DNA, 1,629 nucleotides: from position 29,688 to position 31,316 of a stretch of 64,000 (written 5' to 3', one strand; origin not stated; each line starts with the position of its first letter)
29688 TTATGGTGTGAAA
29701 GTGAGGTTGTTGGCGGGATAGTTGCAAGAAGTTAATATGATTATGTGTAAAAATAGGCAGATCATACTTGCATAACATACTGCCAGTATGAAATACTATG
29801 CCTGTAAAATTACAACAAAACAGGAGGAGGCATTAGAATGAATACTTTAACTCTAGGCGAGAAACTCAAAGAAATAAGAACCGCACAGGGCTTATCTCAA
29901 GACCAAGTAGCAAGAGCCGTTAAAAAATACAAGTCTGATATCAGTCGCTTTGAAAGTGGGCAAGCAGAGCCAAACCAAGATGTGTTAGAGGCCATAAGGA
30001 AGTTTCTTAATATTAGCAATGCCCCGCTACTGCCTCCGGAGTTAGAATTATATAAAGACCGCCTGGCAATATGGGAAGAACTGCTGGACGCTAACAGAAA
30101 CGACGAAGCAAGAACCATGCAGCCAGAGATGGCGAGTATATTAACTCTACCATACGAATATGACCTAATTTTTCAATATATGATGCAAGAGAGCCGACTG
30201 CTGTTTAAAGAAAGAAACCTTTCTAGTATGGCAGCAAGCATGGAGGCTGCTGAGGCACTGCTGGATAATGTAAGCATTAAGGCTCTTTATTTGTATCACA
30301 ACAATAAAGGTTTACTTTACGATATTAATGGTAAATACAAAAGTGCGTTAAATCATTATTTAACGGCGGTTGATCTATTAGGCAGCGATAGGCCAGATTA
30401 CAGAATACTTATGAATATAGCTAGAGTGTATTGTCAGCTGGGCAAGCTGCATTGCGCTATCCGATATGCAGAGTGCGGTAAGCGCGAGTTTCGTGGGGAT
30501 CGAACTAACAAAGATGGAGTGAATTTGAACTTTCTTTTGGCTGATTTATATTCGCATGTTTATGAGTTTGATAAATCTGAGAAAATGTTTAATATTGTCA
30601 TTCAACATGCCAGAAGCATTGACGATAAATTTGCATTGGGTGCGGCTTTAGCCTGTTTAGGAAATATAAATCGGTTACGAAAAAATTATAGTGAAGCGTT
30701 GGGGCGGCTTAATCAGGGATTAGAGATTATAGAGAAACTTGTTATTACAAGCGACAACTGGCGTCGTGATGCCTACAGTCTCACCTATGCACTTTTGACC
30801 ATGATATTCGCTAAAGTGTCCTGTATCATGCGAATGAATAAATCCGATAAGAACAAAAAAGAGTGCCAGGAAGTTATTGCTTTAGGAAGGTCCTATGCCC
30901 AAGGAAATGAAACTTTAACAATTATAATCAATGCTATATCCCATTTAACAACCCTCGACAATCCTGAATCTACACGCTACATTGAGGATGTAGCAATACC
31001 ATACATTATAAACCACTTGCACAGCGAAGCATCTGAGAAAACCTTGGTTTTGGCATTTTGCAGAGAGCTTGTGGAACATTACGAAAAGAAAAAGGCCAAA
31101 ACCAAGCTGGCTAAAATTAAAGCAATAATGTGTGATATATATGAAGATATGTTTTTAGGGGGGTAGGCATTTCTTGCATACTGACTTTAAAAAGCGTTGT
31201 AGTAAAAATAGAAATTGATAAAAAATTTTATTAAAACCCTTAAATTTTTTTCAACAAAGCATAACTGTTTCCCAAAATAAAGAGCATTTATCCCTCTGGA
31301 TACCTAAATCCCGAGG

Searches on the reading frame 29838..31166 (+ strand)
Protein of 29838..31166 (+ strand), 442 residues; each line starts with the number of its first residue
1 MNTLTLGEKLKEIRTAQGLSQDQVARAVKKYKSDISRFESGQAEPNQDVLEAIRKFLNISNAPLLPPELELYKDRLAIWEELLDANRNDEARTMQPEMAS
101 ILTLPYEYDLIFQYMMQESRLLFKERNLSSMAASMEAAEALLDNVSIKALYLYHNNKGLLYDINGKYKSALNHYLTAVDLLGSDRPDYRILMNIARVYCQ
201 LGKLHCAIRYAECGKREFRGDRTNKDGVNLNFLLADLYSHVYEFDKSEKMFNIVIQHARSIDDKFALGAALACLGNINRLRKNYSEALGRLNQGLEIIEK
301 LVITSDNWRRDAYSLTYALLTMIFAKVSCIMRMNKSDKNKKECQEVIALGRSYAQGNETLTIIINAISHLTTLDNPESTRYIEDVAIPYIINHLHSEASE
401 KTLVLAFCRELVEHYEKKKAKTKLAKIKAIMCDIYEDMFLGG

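Call 40: search_protein_families(library=pfam, proteins=[window:29838-31166:+], max_evalue=0.00001)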
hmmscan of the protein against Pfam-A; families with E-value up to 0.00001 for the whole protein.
window:29838-31166:+ (442 aa): 5 families
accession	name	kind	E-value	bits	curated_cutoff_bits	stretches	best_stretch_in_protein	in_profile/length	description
PF13424.12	TPR_12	-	3.1e-12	47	30.1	0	233-299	8-76/77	Tetratricopeptide repeat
PF01381.28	HTH_3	-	1.3e-10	41.5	23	1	10-60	1-51/55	Helix-turn-helix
PF13560.12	HTH_31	-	4.9e-09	36.8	27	1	6-58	2-55/64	Helix-turn-helix domain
PF12844.13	HTH_19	-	7.6e-09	35.8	30.2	1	7-60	1-54/64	Helix-turn-helix domain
PF07719.23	TPR_2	-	1.4e-06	28.4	27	0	153-180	3-30/34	Tetratricopeptide repeat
